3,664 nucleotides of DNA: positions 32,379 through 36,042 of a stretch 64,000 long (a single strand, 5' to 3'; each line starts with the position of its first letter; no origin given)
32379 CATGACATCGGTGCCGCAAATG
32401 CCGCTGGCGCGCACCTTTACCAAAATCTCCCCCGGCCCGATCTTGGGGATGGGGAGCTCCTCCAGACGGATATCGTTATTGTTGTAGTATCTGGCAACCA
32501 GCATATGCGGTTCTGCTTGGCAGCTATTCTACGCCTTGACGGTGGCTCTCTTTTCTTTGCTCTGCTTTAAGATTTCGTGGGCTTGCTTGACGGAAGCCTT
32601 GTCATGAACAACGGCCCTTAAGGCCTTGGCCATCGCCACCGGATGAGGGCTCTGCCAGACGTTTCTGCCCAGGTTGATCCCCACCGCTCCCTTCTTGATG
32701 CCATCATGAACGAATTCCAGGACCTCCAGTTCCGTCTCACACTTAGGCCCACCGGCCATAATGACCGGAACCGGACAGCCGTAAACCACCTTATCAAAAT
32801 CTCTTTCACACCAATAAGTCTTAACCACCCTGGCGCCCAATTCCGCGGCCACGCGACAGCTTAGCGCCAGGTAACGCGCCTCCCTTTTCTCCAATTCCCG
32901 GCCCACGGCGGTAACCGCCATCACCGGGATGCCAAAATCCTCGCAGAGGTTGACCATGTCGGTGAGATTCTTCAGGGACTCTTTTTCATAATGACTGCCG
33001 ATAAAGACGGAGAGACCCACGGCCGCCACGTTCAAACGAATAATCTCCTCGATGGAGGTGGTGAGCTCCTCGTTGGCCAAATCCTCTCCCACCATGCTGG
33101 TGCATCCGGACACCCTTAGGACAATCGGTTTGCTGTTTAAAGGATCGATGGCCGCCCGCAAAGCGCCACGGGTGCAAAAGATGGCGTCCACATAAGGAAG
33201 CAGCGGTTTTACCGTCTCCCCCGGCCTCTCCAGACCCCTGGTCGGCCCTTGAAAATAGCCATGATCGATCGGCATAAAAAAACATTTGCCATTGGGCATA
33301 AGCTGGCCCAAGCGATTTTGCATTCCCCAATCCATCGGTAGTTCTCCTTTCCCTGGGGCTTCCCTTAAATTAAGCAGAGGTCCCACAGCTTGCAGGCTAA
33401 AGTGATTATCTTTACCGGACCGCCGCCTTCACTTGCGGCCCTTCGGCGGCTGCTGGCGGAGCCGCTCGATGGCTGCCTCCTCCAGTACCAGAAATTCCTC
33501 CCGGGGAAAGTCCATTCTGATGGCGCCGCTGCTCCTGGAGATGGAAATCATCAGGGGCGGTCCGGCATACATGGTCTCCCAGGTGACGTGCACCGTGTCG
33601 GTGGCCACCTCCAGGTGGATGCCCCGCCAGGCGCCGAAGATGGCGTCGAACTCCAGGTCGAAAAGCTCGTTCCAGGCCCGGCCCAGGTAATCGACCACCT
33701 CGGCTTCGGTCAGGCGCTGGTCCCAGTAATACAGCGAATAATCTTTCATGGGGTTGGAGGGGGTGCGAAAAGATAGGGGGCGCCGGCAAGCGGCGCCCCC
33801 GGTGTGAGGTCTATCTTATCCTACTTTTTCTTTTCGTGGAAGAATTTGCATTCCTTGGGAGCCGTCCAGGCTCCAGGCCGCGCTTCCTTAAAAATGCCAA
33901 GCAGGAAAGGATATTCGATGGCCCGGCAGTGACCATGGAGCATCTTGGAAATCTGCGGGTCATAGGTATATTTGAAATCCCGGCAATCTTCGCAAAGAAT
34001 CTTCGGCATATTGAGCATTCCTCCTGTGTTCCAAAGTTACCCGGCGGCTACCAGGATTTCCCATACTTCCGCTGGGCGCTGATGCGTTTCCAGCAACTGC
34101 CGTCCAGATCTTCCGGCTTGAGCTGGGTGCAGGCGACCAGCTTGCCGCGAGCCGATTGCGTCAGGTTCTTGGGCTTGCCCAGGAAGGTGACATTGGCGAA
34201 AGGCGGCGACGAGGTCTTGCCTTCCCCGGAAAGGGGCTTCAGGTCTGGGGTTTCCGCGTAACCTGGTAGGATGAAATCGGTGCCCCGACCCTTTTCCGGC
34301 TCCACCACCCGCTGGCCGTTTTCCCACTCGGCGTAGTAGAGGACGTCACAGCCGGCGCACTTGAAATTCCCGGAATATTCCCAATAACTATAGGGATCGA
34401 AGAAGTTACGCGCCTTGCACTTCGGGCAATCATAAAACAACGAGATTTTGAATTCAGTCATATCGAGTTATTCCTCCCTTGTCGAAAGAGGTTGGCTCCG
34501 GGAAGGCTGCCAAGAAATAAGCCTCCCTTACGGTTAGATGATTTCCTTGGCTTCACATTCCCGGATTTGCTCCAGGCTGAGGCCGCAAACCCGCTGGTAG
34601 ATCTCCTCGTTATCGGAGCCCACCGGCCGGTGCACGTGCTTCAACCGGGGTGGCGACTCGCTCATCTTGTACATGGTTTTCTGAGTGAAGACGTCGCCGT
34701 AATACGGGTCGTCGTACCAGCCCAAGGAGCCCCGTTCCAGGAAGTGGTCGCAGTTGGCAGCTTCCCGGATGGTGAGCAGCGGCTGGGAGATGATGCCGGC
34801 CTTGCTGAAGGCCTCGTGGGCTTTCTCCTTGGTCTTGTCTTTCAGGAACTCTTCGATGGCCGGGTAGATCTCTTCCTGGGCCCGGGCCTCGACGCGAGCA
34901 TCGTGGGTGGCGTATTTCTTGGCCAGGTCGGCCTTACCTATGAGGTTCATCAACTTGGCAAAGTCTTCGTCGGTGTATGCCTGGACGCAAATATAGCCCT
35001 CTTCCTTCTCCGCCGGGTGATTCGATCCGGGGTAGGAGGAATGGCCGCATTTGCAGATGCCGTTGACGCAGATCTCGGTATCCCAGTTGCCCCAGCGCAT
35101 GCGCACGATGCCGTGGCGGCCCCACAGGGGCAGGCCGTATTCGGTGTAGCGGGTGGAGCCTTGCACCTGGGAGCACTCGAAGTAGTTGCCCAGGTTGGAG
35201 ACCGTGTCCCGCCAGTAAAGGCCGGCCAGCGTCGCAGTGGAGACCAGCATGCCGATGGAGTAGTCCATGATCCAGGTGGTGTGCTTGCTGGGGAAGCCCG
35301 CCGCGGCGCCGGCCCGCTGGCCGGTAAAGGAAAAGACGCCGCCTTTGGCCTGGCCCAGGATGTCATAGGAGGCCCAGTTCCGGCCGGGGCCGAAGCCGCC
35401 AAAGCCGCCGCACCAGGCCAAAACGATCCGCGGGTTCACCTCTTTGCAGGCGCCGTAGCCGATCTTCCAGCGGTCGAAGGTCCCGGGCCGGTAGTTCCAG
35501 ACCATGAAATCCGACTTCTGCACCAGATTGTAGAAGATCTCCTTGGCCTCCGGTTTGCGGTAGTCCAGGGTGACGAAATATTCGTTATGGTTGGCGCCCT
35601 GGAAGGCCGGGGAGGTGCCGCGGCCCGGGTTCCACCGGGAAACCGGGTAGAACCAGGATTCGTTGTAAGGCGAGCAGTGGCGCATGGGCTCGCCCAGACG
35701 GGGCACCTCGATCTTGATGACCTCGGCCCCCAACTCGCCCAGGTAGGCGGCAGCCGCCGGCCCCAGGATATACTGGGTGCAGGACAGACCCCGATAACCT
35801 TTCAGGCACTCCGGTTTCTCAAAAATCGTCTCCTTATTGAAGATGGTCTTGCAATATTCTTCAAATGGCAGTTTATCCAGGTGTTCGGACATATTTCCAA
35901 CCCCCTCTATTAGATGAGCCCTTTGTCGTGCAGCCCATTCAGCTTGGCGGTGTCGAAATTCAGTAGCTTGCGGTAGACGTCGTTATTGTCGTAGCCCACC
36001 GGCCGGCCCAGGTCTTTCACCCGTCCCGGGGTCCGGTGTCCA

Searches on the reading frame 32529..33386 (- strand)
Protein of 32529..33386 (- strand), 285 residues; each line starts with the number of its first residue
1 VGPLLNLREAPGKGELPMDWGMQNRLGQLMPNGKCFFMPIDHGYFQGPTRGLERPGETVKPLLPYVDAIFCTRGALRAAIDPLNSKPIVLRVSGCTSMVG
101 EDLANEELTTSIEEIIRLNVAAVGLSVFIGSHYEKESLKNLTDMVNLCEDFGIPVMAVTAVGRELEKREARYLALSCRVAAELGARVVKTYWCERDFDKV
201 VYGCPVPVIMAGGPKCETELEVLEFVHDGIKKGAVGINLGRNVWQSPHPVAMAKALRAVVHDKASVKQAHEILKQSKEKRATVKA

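Call 87: search_protein_families(library=pfam, proteins=[window:32529-33386:-], max_evalue=0.000001)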
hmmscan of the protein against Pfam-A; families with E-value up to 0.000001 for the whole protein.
window:32529-33386:- (285 aa): 1 family
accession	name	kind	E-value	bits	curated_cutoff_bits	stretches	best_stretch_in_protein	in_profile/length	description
PF01791.15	DeoC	-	5.8e-22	78.9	23.8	1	37-246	3-229/229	DeoC/LacD family aldolase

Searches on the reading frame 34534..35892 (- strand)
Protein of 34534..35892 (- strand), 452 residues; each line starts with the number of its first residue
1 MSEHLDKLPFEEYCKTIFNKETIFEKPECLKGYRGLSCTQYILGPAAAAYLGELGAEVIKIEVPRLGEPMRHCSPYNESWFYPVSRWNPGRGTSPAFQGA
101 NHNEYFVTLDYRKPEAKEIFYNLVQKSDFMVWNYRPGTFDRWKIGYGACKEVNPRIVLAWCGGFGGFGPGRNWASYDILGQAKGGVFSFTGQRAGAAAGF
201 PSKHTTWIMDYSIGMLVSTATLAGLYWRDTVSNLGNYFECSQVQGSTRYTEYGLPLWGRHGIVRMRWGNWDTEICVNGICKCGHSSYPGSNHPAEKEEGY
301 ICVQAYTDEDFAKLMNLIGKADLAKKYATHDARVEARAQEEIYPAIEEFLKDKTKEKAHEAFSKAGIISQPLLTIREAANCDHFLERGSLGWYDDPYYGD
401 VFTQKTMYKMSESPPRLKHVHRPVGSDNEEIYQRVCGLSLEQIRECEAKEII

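Call 87: search_protein_families(library=pfam, proteins=[window:34534-35892:-], max_evalue=0.000001)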
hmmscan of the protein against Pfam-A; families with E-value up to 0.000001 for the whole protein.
window:34534-35892:- (452 aa): 1 family
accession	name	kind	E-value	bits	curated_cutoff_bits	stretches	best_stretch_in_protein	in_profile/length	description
PF02515.22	CoA_transf_3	-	4.9e-74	250.1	23.3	1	30-427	1-365/366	CoA-transferase family III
